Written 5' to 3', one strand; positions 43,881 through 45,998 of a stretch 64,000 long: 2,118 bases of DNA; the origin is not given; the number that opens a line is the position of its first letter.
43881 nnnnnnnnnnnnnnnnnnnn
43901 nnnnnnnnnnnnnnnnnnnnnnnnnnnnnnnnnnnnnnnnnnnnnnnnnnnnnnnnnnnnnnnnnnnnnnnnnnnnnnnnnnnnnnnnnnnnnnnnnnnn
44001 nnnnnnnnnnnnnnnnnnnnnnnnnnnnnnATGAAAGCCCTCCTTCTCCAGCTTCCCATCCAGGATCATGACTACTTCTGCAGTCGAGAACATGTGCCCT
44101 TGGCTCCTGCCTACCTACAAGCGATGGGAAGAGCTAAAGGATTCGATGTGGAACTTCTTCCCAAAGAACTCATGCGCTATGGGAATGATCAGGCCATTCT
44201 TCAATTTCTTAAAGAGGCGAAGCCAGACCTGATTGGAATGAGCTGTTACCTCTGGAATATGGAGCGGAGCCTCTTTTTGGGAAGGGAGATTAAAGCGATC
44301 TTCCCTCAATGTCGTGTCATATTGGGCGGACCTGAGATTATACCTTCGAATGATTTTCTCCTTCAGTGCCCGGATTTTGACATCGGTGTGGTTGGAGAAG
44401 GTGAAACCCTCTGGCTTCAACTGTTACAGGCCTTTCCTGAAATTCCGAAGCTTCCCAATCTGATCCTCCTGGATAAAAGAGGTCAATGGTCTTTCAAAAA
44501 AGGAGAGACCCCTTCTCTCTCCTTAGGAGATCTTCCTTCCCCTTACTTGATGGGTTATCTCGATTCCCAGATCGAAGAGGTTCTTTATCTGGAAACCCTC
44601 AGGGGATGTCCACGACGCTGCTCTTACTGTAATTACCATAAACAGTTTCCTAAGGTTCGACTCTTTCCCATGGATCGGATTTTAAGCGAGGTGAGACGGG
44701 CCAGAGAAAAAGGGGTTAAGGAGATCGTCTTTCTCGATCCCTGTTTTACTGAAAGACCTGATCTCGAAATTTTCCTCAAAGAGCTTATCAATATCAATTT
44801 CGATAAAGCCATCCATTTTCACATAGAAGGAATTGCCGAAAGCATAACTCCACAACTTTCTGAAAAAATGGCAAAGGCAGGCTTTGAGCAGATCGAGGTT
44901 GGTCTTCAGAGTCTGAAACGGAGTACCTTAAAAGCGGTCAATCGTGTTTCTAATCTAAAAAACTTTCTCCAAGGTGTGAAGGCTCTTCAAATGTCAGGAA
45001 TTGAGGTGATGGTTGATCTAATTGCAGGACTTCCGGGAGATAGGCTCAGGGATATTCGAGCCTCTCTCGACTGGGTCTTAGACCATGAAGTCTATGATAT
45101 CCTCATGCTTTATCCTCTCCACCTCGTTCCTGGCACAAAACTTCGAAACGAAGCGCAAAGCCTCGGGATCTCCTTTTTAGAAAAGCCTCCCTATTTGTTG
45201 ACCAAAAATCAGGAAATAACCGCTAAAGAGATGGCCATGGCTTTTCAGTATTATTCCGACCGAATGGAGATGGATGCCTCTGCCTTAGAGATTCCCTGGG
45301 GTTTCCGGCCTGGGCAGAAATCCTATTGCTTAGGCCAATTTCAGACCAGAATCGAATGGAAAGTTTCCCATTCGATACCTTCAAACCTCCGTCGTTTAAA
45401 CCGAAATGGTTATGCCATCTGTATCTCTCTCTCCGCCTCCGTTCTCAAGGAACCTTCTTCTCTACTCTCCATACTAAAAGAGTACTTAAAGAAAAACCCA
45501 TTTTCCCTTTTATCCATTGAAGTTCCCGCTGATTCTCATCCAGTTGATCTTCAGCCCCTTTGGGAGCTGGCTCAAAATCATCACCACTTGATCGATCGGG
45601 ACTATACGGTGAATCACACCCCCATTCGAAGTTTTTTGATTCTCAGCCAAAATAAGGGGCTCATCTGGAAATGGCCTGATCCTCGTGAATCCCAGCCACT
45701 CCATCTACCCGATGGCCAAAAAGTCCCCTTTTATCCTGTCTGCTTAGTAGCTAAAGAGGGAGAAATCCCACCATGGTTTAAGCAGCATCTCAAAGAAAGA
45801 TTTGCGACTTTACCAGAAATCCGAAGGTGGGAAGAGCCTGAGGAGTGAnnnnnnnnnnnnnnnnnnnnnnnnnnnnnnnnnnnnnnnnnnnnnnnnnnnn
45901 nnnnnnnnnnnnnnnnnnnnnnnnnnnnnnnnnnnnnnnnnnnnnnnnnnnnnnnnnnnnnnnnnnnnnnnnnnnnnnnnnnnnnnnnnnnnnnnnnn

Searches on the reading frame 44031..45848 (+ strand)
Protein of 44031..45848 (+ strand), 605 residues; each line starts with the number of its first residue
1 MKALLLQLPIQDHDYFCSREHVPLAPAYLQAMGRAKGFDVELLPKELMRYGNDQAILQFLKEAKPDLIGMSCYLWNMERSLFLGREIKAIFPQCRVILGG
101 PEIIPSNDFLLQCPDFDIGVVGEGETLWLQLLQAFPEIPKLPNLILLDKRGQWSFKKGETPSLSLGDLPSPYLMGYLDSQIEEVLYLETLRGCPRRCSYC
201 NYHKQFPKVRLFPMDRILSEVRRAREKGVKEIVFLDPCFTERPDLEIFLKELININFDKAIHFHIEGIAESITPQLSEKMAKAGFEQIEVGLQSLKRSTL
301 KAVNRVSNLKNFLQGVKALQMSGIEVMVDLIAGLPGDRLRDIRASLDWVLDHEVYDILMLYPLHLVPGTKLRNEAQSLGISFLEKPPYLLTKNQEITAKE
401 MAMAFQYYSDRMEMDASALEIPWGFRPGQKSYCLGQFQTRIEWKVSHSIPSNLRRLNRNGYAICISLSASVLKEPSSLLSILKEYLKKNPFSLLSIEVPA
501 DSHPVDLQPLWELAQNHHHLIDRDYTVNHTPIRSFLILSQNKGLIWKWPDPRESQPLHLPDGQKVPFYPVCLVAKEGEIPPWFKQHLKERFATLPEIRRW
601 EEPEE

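Call 91: search_protein_families(library=pfam, proteins=[window:44031-45848:+], max_evalue=0.00001)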
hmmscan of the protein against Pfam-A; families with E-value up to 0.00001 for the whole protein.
window:44031-45848:+ (605 aa): 2 families
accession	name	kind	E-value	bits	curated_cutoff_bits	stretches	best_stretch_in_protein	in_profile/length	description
PF04055.27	Radical_SAM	-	8.8e-27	94.7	29.5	1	188-349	2-166/166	Radical SAM superfamily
PF02310.24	B12-binding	-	3.2e-16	59.7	32.1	1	20-126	11-115/121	B12 binding domain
